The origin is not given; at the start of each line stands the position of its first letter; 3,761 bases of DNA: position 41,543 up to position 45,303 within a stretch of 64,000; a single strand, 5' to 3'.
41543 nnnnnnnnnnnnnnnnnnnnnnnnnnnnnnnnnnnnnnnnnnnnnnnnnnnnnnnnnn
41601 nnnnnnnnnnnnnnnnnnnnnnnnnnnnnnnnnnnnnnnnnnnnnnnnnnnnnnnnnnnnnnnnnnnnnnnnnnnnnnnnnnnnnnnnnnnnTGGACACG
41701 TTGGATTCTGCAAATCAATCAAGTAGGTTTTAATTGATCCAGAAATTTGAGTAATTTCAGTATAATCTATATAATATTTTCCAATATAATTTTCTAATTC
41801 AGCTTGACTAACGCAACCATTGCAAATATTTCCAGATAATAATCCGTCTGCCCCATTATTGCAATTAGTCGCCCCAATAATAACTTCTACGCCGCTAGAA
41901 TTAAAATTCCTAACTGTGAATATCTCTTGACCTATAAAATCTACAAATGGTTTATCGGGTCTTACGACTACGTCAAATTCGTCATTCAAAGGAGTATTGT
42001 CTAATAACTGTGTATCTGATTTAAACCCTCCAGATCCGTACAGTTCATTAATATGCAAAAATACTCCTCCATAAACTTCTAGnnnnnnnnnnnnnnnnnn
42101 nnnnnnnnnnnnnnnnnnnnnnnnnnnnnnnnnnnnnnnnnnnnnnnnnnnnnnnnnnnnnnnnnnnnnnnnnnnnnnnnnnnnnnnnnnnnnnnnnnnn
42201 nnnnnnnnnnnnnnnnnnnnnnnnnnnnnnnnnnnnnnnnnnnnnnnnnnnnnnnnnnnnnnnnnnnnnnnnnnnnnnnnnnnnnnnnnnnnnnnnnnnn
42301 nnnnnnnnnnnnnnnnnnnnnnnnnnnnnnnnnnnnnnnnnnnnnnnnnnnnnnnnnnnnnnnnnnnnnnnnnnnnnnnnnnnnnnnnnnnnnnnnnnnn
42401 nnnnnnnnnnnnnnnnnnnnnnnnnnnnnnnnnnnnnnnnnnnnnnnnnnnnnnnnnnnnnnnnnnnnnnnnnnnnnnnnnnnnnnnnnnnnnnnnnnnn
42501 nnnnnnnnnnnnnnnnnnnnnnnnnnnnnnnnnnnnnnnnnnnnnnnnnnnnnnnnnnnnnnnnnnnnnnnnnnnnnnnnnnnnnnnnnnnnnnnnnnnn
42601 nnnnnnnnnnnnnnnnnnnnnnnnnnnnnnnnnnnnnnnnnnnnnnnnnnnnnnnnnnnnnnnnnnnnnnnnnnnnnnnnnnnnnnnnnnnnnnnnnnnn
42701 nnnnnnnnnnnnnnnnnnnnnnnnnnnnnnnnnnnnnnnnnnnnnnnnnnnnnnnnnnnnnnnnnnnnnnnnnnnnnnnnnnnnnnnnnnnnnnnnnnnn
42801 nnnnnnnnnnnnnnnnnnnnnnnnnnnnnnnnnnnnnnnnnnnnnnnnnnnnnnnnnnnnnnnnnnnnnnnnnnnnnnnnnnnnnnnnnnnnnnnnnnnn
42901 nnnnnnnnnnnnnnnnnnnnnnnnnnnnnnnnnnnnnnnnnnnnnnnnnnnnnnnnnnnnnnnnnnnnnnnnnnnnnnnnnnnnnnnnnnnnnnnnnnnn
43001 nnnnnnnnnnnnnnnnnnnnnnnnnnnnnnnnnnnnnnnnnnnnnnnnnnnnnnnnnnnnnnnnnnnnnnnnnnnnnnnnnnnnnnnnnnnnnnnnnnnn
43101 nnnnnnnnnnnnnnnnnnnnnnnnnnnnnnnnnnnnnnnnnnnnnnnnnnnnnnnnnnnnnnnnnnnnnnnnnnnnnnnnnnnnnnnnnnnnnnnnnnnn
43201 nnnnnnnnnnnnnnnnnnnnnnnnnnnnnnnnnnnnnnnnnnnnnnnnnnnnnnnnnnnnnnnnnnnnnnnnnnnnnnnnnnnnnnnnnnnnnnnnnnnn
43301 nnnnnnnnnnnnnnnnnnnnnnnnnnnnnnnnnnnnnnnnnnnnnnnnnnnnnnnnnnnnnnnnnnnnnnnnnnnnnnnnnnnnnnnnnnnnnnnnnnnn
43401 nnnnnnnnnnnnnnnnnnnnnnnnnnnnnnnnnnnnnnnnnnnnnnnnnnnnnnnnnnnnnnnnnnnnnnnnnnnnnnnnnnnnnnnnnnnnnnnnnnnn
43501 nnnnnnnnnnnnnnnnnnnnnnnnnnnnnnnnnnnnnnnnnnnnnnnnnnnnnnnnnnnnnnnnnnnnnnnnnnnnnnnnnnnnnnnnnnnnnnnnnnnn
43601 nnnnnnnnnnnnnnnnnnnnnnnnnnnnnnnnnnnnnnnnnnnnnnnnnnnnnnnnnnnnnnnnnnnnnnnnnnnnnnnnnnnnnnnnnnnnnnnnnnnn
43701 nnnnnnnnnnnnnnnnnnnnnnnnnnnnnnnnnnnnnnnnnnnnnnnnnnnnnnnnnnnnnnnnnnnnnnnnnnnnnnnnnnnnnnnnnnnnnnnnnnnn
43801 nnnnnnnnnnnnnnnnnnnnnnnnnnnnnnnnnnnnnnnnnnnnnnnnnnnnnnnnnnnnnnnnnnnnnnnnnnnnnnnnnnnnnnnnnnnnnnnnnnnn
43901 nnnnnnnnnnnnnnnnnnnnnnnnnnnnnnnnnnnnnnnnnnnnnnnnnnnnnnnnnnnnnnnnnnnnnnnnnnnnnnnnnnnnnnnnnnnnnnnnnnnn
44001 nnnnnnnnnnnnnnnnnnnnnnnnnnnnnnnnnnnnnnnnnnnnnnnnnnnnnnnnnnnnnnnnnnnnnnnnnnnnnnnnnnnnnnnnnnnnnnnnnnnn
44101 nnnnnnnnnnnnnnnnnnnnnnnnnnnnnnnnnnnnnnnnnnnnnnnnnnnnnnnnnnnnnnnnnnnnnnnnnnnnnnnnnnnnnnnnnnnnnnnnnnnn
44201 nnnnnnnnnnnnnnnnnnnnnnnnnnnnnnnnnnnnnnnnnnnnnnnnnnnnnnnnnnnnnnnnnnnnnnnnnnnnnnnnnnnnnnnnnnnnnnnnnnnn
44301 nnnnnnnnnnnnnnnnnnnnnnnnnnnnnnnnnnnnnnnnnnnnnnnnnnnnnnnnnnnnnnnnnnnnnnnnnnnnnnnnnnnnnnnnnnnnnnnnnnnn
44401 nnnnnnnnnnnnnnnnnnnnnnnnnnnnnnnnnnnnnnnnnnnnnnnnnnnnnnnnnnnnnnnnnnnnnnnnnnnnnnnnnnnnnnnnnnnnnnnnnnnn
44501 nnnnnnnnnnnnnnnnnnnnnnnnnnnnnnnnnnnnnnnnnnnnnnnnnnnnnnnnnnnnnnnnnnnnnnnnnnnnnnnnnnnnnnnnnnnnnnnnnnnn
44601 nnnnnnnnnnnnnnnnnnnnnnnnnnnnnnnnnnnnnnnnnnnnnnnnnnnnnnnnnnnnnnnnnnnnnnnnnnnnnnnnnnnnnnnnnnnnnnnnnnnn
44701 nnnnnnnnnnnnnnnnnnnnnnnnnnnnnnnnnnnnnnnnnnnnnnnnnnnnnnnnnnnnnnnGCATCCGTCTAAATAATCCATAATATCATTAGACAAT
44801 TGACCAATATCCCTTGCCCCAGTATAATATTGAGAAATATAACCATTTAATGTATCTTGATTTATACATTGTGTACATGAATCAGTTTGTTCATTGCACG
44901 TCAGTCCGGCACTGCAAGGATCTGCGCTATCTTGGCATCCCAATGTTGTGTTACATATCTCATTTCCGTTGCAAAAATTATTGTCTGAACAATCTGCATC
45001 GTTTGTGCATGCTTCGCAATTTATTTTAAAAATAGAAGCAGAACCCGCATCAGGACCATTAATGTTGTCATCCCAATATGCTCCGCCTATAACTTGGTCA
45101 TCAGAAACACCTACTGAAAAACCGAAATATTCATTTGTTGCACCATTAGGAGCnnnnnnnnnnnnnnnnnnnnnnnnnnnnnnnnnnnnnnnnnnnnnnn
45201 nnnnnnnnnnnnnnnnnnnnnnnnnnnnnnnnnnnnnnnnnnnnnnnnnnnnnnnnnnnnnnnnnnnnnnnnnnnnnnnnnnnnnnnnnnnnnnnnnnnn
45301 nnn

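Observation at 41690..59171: Tandem duplication of a three-gene module (adhesin - AAA+ ATPase - protease) with a 51-nt identical junction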

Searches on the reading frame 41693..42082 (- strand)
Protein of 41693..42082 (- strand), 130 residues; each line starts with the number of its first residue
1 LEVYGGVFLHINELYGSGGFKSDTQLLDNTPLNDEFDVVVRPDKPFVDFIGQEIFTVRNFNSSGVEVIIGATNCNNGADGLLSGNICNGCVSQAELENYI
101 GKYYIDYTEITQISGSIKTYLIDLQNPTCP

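Call 56: search_protein_families(library=pfam, proteins=[window:41693-42082:-], max_evalue=5)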
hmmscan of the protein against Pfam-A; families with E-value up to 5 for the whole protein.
window:41693-42082:- (130 aa): 0 families

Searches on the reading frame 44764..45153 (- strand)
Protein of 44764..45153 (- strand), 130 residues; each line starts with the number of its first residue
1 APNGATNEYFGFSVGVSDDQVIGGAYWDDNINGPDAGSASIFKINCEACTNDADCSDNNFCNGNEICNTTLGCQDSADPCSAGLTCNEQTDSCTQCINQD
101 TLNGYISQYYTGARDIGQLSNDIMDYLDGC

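Call 56: search_protein_families(library=pfam, proteins=[window:44764-45153:-], max_evalue=5)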
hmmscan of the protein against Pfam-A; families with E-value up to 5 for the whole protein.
window:44764-45153:- (130 aa): 1 family
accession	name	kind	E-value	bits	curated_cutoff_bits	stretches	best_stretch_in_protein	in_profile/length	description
PF14312.12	FG-GAP_2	-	1e-09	38.9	23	1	1-42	9-49/49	FG-GAP repeat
